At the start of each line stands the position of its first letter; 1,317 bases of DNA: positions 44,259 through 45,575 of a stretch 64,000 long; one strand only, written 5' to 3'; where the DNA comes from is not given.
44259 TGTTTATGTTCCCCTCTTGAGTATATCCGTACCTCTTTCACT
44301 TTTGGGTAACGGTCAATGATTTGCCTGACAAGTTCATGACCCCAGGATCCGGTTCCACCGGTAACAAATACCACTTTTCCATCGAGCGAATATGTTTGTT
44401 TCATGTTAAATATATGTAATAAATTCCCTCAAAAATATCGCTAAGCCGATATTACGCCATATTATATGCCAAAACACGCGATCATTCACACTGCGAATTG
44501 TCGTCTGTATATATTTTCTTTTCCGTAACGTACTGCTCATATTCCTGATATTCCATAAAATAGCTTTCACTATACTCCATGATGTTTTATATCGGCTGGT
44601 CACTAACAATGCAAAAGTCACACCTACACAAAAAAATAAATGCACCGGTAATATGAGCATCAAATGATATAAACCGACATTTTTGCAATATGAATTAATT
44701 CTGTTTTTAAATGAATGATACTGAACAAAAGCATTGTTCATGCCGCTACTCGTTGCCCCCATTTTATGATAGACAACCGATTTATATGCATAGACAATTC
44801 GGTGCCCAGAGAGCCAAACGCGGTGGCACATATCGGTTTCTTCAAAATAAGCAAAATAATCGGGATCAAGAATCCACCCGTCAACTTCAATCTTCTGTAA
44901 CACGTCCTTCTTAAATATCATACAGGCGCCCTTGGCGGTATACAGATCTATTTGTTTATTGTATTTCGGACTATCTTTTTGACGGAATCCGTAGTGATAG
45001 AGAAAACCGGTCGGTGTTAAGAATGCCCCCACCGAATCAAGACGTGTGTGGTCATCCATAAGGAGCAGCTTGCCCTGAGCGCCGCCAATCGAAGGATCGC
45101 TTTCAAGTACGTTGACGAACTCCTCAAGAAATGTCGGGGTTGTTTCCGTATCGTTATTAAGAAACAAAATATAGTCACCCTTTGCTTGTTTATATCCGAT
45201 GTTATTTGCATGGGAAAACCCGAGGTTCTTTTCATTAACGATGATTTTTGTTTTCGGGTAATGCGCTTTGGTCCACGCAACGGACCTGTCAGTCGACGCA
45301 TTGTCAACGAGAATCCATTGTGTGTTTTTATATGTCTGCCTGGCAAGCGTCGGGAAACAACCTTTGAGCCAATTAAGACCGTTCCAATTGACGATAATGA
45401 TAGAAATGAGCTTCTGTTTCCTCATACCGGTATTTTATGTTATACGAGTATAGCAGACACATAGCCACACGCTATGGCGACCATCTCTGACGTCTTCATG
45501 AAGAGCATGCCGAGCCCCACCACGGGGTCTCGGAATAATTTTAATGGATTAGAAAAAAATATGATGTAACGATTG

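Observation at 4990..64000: Roughly 59-kb uninterrupted, single-strand glycan-assembly supercluster of more than 50 genes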

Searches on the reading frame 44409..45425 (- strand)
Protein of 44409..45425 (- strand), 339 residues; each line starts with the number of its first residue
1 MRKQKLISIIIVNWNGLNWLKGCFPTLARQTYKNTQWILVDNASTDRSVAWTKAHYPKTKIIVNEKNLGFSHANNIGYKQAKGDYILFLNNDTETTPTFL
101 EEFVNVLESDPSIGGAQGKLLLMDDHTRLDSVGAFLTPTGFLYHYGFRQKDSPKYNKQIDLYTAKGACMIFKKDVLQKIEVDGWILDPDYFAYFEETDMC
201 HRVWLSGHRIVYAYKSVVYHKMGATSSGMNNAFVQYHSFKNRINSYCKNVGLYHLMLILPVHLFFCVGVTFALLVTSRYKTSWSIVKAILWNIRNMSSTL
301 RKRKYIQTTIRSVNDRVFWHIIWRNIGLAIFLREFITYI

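Call 6: search_protein_families(library=pfam, proteins=[window:44409-45425:-], max_evalue=0.001)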
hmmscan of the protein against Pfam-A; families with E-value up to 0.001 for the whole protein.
window:44409-45425:- (339 aa): 4 families
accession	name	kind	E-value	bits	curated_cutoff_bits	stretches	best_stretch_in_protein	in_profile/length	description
PF00535.33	Glycos_transf_2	-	4.7e-26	92.1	23.3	1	8-178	1-166/168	Glycosyl transferase family 2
PF13641.12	Glyco_tranf_2_3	-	7.6e-18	65.8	27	1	7-226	3-217/230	Glycosyltransferase like family 2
PF13632.12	Glyco_trans_2_3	-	2.3e-07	31.2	27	1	85-278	1-179/198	Glycosyl transferase family group 2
PF10111.15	Glyco_tranf_2_2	-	0.00057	19.9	27.3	0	29-107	22-106/276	Glycosyltransferase like family 2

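Call 50: search_protein_families(library=ncbifam, proteins=[window:44409-45425:-], max_evalue=0.00001)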
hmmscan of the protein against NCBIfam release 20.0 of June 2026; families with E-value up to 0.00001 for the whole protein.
window:44409-45425:- (339 aa): 16 families
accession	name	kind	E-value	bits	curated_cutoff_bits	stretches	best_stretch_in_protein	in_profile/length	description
NF007482.0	PRK10073.1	equivalog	8.4e-18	64.4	423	1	2-109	3-112/334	glycosyltransferase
NF047683.1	TeichurnBiosyTuaG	equivalog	1.8e-12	47.5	400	1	2-109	3-113/252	teichuronic acid biosynthesis protein TuaG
NF041875.1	EPS_EpsD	equivalog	2.1e-12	47.1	370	1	7-108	1-105/325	exopolysaccharide biosynthesis glycosyltransferase EpsD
NF038299.1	EPS_HpsN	equivalog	3.2e-12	46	425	1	6-249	2-246/317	hormogonium polysaccharide biosynthesis glycosyltransferase HpsN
TIGR03937.1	PgaC_IcaA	equivalog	6e-12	45.2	422.3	1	3-237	43-267/407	poly-beta-1,6-N-acetyl-D-glucosamine synthase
TIGR03965.1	mycofact_glyco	equivalog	1e-10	41.1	280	1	7-221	76-281/467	mycofactocin biosynthesis glycosyltransferase MftF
NF041394.1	GtaseAglG_Halo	equivalog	2.1e-10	40.4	440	1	20-222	18-217/304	glucosyl-dolichyl phosphate glucuronosyltransferase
TIGR04283.1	glyco_like_mftF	equivalog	5e-10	39.3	182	1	7-115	1-105/221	TIGR04283 family arsenosugar biosynthesis glycosyltransferase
TIGR03111.1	glyc2_xrt_Gpos1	hypoth_equivalog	6.1e-10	38.5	363.95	1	6-179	50-230/439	TIGR03111 family XrtG-associated glycosyltransferase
NF053739.1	GlytfEpsEBac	equivalog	2.7e-09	36.4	450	1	7-111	3-111/265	glycosyltransferase EpsE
NF038302.1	EPS_HpsE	equivalog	6.1e-09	35.3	300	1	7-221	3-223/307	hormogonium polysaccharide biosynthesis glycosyltransferase HpsE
TIGR01556.1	rhamnosyltran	subfamily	1.1e-07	31.4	200.55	1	32-226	18-206/281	rhamnosyltransferase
NF007453.0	PRK10018.1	equivalog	3.8e-07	30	382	1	2-104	3-108/280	colanic acid biosynthesis glycosyltransferase WcaA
NF050050.1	ProtGlycPglI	equivalog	2e-06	27.4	500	1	6-105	3-106/306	GalNAc(5)-diNAcBac-PP-undecaprenol beta-1,3-glucosyltransferase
TIGR04017.1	WcaA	equivalog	2.1e-06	27.6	495.75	1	3-104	3-107/279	colanic acid biosynthesis glycosyltransferase WcaA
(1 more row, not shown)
